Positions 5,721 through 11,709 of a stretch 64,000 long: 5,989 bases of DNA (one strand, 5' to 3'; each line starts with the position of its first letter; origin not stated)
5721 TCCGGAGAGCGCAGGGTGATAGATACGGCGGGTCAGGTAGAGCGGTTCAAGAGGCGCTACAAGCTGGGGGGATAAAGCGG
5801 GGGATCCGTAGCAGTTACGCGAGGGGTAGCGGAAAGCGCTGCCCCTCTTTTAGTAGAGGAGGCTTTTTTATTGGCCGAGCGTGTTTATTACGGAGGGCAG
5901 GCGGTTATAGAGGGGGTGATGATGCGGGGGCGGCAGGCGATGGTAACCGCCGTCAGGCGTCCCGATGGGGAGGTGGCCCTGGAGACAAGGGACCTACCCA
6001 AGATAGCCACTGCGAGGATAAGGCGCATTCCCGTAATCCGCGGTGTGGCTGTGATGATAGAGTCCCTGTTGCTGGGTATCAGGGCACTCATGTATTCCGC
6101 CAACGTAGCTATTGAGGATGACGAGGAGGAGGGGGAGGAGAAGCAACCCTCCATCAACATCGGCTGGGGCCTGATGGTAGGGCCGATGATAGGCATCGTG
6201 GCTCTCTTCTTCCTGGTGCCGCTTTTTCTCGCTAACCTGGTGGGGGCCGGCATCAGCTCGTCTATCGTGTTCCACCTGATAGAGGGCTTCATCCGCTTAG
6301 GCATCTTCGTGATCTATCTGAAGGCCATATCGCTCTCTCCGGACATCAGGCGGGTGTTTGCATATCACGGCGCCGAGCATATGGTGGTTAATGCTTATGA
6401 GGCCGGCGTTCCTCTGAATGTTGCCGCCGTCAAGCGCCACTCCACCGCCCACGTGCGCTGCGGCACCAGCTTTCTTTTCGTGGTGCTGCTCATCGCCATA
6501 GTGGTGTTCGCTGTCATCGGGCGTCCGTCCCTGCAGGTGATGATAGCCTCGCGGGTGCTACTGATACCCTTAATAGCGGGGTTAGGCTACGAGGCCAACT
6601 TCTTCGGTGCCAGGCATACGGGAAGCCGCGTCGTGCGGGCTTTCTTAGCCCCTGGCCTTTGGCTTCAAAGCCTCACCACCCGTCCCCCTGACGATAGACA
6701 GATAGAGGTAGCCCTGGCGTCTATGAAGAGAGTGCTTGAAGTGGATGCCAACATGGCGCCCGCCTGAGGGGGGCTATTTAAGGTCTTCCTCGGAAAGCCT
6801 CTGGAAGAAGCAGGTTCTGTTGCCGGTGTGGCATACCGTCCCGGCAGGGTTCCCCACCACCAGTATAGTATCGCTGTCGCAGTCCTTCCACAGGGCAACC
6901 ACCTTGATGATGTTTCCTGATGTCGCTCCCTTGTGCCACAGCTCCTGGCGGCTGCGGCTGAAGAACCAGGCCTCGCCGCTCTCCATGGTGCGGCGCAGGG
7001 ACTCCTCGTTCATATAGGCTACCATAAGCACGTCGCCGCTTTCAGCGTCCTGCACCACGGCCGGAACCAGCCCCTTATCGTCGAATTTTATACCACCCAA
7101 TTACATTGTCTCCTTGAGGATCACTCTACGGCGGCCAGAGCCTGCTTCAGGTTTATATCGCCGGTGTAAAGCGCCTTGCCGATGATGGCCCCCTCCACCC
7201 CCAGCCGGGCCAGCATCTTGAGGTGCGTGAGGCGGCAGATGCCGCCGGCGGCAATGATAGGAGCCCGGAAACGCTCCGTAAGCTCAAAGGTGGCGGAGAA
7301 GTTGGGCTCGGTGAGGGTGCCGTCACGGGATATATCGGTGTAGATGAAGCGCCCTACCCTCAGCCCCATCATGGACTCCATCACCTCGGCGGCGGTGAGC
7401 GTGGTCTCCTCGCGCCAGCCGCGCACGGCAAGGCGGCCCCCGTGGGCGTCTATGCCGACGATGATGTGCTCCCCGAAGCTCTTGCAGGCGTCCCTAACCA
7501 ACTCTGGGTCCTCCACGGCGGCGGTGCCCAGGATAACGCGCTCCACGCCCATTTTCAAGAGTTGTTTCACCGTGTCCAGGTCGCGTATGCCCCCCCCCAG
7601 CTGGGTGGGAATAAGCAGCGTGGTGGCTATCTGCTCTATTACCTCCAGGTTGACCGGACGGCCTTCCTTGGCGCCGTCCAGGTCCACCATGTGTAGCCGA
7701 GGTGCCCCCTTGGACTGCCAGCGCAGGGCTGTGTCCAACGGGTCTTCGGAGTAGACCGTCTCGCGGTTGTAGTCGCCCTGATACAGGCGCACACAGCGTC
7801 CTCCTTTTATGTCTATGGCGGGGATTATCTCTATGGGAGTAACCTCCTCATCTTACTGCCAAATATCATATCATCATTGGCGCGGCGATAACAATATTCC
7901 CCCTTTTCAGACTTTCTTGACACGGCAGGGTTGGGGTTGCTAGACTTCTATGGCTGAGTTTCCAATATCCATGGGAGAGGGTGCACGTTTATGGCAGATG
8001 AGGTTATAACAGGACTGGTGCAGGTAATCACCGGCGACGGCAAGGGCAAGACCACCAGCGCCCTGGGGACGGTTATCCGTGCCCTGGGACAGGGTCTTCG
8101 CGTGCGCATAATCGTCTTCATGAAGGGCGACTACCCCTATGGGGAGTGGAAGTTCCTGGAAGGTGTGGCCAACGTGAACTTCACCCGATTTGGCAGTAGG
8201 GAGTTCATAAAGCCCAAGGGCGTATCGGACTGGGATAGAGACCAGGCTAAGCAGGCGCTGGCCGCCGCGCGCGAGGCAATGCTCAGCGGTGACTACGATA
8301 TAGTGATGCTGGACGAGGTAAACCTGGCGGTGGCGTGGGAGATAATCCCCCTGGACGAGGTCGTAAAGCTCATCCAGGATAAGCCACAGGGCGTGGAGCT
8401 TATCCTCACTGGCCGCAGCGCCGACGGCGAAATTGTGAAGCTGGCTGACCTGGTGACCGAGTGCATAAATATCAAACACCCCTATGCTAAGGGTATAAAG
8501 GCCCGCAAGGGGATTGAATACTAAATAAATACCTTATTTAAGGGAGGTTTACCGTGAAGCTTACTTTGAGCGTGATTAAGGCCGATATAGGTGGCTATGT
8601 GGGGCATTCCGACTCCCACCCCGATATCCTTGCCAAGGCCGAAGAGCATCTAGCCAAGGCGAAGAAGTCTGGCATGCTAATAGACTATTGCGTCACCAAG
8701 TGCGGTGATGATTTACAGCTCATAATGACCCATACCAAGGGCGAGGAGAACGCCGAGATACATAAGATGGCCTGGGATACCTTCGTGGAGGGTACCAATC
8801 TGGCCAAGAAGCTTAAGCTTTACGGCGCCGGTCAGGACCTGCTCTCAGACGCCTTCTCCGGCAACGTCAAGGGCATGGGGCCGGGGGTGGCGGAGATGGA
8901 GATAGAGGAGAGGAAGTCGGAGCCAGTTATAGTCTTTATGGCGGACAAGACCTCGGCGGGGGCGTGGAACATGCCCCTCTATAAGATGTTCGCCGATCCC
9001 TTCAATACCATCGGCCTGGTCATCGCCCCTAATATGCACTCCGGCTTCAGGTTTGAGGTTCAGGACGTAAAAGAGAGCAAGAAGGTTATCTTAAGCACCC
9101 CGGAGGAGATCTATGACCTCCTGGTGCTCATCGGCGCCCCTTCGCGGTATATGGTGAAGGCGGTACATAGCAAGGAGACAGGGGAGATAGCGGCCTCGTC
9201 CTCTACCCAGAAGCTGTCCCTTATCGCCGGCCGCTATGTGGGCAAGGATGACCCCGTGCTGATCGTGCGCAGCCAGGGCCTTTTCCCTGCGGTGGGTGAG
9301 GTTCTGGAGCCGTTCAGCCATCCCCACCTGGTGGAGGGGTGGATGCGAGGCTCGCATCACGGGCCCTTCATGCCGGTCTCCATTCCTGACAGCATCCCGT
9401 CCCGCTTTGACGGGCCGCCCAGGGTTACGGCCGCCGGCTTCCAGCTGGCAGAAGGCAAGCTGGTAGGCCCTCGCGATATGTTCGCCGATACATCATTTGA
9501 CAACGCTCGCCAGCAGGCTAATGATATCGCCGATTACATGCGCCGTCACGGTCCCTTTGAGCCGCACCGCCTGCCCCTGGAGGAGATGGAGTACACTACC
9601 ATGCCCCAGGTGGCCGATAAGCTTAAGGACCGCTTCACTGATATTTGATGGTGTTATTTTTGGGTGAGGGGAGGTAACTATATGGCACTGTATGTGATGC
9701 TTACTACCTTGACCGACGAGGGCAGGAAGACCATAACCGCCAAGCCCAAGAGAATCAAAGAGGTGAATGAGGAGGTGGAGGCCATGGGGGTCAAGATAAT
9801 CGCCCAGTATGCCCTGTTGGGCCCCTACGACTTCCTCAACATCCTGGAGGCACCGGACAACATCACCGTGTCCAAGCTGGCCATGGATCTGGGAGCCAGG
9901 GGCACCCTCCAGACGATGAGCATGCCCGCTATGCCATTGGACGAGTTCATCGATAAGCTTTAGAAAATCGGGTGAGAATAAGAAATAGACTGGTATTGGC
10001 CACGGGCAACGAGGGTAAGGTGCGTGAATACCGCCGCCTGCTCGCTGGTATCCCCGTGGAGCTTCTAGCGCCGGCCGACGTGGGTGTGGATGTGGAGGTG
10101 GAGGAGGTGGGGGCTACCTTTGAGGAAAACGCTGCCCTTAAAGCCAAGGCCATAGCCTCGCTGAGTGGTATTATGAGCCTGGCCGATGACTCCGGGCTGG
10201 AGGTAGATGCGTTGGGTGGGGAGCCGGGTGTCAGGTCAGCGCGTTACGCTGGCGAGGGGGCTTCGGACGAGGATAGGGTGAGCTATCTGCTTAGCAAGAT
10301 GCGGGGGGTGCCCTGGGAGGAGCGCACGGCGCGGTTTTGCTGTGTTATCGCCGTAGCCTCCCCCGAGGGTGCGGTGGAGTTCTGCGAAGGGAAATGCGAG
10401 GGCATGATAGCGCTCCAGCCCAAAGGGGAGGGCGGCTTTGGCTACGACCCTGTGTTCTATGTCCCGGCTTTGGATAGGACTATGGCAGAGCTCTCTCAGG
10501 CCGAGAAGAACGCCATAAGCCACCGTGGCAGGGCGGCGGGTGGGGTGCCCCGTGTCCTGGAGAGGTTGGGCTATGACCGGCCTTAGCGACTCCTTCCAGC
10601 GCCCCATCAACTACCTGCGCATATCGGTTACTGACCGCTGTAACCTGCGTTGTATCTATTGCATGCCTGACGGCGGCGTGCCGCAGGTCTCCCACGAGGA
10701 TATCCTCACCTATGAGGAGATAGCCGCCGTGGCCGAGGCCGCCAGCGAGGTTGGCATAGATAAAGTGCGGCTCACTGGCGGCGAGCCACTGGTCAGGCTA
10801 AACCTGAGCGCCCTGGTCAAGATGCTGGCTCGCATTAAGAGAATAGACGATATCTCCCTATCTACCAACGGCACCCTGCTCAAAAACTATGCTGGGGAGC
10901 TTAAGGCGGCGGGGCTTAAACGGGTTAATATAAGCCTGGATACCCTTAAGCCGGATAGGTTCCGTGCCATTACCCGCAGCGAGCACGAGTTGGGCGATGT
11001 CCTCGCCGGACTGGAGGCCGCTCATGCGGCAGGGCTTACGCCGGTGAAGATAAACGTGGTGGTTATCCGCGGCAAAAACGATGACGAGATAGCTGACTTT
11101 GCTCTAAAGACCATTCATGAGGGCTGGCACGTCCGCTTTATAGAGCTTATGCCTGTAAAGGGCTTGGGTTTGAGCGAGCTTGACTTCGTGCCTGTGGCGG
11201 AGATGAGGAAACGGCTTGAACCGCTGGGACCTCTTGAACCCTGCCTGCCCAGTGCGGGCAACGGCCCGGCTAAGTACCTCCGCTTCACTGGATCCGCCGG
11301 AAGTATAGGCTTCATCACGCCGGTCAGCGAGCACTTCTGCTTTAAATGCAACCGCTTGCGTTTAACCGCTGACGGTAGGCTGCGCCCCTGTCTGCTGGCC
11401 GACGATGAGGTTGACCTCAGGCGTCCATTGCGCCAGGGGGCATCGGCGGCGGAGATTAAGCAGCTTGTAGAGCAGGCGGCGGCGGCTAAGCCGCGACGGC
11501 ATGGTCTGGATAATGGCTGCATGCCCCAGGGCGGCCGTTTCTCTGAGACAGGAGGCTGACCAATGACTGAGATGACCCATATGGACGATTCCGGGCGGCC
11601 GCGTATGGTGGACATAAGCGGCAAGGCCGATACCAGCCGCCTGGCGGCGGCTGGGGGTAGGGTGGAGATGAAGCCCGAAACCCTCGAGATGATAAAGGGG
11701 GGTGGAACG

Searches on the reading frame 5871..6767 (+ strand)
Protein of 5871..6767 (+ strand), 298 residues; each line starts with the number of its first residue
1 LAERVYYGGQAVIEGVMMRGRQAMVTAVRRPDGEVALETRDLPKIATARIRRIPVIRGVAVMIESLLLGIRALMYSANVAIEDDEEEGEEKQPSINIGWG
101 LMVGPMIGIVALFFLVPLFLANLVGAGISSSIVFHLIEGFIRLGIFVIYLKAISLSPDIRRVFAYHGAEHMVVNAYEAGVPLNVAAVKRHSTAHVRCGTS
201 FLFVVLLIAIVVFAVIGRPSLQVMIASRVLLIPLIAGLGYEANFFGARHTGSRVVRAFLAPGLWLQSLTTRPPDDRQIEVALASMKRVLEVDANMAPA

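Call 16: search_protein_families(library=pfam, proteins=[window:5871-6767:+], max_evalue=0.001)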
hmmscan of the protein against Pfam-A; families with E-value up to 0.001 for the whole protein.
window:5871-6767:+ (298 aa): 1 family
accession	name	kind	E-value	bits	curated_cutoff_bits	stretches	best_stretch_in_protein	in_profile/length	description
PF07136.16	DUF1385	-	7.4e-78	261.4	22.1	1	53-290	1-226/227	Protein of unknown function (DUF1385)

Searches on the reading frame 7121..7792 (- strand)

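Call 16: search_protein_families(library=pfam, proteins=[window:7121-7792:-], max_evalue=0.001)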
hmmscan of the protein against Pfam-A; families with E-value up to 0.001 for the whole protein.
window:7121-7792:- (223 aa): 4 families
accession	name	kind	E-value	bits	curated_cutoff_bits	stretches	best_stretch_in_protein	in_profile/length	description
PF00977.27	His_biosynth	-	4.2e-74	249.3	23.6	1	2-213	15-227/228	Histidine biosynthesis protein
PF01207.24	Dus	-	1.3e-06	28.2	20.4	0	43-101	167-226/311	Dihydrouridine synthase (Dus)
PF03060.21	NMO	-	5.3e-06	26.5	28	0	177-208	194-225/331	Nitronate monooxygenase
PF02581.23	TMP-TENI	-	1.6e-05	24.8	27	0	43-88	132-176/180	Thiamine monophosphate synthase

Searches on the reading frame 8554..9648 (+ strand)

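Call 16: search_protein_families(library=pfam, proteins=[window:8554-9648:+], max_evalue=0.001)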
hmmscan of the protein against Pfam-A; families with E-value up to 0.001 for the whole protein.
window:8554-9648:+ (364 aa): 1 family
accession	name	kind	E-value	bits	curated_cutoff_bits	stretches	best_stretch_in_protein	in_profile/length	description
PF01950.21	FBPase_3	-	9.6e-188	624.2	25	1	2-361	1-360/361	Fructose-1,6-bisphosphatase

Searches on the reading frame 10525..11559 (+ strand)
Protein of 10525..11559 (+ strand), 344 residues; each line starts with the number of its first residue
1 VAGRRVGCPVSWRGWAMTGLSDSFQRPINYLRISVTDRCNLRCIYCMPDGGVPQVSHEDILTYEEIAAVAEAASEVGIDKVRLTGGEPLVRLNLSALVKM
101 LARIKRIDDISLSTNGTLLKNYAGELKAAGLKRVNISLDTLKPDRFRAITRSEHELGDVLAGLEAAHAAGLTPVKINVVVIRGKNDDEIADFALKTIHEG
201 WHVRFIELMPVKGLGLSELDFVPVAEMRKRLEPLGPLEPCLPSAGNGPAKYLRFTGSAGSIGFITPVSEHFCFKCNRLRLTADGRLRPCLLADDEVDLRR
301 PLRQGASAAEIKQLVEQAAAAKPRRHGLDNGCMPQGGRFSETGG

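Call 16: search_protein_families(library=pfam, proteins=[window:10525-11559:+], max_evalue=0.001)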
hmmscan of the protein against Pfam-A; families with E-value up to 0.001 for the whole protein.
window:10525-11559:+ (344 aa): 3 families
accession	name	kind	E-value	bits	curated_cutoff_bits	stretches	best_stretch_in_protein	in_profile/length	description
PF04055.27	Radical_SAM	-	1.1e-36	126.9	29.5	1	33-193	1-163/166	Radical SAM superfamily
PF06463.18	Mob_synth_C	-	8.8e-34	116.7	37.4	1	202-327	2-127/128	Molybdenum Cofactor Synthesis C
PF13353.11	Fer4_12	-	4.2e-07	30.8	22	1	38-139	14-114/137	4Fe-4S single cluster domain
